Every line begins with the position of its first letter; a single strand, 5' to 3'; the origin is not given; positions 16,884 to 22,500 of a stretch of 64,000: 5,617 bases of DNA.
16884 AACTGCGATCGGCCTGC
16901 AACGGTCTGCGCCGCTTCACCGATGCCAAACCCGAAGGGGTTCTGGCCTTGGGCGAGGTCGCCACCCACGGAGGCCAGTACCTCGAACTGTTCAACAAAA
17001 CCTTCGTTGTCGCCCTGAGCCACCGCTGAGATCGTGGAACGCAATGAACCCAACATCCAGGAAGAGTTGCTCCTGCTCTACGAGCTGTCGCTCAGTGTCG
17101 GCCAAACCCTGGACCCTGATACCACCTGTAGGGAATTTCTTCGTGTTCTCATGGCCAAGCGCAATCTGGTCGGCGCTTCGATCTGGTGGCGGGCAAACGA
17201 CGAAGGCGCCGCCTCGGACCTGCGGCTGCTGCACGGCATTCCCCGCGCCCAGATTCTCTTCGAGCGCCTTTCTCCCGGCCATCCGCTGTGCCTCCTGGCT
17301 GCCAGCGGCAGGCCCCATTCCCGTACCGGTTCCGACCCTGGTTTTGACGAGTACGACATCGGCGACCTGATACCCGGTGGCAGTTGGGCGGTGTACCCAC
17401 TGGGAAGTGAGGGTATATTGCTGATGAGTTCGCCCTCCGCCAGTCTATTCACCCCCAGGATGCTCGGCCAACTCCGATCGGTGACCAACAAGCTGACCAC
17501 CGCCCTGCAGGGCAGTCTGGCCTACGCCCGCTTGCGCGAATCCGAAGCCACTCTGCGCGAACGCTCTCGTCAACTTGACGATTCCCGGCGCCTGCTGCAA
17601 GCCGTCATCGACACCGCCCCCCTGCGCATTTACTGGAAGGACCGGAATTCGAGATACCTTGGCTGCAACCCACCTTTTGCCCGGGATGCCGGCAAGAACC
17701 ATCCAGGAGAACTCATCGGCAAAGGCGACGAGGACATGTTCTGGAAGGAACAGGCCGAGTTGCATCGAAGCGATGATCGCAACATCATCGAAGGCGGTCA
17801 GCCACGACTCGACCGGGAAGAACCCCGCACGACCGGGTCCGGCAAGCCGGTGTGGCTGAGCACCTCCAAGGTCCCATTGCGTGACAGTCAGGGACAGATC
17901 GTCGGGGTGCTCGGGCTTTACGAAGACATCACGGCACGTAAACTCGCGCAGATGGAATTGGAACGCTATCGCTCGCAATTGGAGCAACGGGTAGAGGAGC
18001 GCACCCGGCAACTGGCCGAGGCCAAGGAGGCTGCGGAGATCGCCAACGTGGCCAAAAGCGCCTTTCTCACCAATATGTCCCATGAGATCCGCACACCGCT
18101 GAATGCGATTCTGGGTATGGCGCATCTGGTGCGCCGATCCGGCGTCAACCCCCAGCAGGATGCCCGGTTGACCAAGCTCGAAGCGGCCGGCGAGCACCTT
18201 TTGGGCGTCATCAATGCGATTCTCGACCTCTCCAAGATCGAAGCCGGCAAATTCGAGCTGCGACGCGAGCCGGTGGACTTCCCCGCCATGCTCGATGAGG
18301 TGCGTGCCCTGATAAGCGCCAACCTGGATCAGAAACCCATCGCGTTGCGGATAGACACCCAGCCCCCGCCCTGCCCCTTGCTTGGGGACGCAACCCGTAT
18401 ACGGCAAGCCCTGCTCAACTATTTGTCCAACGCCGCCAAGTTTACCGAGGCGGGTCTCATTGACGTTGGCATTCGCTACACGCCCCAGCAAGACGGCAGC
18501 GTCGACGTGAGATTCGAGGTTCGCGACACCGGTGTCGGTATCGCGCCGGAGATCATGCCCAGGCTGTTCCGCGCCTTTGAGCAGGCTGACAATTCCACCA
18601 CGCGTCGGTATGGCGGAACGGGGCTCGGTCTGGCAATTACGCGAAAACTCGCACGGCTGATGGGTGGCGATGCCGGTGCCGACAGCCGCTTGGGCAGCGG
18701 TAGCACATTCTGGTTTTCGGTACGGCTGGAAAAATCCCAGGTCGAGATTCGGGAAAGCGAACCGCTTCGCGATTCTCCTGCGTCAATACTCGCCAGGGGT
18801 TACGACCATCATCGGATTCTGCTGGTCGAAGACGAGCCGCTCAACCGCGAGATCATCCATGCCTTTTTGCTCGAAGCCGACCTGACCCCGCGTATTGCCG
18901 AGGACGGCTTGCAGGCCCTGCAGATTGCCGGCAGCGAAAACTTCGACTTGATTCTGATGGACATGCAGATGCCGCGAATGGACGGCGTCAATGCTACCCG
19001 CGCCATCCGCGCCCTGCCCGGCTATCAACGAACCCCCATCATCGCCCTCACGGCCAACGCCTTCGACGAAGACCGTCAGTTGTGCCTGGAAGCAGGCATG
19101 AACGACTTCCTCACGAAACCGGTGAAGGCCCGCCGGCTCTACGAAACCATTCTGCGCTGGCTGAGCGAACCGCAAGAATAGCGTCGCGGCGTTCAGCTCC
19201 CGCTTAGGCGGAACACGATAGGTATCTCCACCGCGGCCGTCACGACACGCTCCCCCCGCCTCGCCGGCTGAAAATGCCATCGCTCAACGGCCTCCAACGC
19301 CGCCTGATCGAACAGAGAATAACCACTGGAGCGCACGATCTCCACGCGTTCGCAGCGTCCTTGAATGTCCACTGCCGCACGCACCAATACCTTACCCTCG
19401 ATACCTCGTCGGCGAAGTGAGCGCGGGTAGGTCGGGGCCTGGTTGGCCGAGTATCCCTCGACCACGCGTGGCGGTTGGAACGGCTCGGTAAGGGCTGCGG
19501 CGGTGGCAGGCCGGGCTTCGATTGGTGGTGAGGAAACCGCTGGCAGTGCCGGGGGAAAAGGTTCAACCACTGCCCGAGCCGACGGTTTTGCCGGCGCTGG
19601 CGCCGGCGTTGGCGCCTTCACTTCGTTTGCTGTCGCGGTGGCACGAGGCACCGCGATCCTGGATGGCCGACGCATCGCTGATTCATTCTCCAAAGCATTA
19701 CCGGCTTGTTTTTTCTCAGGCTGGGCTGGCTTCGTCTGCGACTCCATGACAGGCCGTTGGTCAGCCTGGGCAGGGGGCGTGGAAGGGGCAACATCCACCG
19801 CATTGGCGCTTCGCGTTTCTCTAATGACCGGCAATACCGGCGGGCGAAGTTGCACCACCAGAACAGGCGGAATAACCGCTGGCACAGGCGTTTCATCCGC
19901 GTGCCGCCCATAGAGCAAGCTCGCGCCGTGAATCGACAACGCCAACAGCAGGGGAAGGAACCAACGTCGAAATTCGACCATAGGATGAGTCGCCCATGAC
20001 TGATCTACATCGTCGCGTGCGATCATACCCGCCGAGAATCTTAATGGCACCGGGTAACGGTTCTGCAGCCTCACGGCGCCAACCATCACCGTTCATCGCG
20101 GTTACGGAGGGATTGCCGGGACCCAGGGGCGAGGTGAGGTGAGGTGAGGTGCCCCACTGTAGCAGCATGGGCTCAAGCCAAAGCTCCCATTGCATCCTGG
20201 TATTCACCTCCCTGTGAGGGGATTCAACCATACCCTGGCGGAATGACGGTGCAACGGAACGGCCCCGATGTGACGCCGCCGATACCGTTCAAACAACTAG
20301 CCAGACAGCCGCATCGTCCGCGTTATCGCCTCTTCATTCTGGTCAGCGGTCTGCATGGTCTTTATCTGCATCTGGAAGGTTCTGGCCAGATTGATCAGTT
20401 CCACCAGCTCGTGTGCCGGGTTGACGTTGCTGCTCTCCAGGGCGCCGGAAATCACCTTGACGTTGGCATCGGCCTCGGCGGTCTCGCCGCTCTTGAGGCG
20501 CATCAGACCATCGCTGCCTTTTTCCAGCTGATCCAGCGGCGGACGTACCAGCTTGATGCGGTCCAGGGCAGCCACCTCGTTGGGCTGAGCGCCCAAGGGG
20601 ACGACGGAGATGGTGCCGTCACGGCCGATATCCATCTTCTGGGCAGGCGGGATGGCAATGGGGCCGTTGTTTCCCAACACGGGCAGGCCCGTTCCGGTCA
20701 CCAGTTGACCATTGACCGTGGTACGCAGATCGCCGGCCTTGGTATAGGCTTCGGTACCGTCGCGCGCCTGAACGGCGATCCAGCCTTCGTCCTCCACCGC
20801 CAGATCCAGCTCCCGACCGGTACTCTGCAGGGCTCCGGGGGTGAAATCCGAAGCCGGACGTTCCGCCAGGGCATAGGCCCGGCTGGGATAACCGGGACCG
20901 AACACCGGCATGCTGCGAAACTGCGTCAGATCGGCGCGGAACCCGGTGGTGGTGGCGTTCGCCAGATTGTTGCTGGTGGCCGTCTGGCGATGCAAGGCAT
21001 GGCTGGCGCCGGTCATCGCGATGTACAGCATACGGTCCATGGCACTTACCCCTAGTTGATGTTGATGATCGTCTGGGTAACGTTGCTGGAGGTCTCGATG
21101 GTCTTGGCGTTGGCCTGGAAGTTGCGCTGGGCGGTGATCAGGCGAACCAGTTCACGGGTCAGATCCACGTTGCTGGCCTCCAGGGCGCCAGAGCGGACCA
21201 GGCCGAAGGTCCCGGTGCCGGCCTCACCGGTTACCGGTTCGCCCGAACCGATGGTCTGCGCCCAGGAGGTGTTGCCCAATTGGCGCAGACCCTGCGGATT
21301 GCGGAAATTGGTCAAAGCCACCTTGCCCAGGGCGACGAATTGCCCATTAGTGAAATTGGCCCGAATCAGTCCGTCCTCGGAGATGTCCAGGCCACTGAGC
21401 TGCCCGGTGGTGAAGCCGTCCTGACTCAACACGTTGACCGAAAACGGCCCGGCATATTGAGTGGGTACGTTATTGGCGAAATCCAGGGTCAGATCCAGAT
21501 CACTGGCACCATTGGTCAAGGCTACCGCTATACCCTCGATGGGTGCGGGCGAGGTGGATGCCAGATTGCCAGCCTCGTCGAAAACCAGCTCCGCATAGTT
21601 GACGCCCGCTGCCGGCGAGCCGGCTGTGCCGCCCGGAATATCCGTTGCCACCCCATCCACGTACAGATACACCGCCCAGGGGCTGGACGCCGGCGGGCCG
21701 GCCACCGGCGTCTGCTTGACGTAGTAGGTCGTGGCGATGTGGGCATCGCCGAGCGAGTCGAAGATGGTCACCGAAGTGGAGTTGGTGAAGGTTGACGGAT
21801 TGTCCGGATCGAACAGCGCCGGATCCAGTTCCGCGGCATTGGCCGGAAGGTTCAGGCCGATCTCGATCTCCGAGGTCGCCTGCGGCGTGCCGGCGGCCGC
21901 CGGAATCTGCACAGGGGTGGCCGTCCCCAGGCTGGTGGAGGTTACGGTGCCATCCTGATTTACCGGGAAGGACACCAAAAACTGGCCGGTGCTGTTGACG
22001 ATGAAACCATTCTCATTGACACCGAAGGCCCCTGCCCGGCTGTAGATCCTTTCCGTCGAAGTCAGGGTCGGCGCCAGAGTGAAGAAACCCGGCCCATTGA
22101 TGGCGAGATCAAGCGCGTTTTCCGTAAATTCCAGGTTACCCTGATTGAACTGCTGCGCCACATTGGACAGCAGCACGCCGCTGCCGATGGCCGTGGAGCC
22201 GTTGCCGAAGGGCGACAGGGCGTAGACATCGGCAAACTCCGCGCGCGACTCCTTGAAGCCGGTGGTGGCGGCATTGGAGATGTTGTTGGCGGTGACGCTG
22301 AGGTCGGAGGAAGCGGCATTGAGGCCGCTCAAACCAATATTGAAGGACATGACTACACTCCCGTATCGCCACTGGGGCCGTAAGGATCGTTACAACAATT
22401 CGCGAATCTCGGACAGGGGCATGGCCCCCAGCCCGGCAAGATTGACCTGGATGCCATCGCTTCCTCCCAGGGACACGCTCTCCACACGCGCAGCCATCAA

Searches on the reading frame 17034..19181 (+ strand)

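Call 71: search_protein_families(library=pfam, proteins=[window:17034-19181:+], max_evalue=0.00001)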
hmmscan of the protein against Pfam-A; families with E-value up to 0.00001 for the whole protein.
window:17034-19181:+ (715 aa): 5 families
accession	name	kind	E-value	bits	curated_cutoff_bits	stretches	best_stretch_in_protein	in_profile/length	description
PF00072.30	Response_reg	-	1.5e-28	99.6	30.2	1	595-706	1-110/111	Response regulator receiver domain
PF02518.31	HATPase_c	-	4e-27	95.3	26.4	1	451-566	1-110/111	Histidine kinase-, DNA gyrase B-, and HSP90-like ATPase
PF08448.16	PAS_4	-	1.7e-17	64.1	23.1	1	196-303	5-109/110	PAS fold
PF00512.31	HisKA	-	2.4e-17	63.2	26.9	1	340-405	1-66/66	His Kinase A (phospho-acceptor) domain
PF13426.13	PAS_9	-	1e-07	32.6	27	1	204-301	9-103/103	PAS domain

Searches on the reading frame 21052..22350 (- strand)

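Call 71: search_protein_families(library=pfam, proteins=[window:21052-22350:-], max_evalue=0.00001)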
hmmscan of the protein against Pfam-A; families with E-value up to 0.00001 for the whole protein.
window:21052-22350:- (432 aa): 4 families
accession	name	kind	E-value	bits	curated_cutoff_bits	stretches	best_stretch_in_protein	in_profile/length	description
PF07559.19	FlgE_D2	-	5.9e-33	114.8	22.7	1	167-313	1-142/142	Flagellar basal body protein FlaE D2 domain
PF06429.18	Flg_bbr_C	-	8.3e-17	60.9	23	1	386-431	1-46/46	Flagellar basal body rod FlgEFG protein C-terminal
PF22692.1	LlgE_F_G_D1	-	1.2e-08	35.4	27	1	83-157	1-50/64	Flagellar hook protein FlgE/F/G D1 domain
PF00460.25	Flg_bb_rod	-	3.1e-08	33.8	20.7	1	4-33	2-31/31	Flagella basal body rod protein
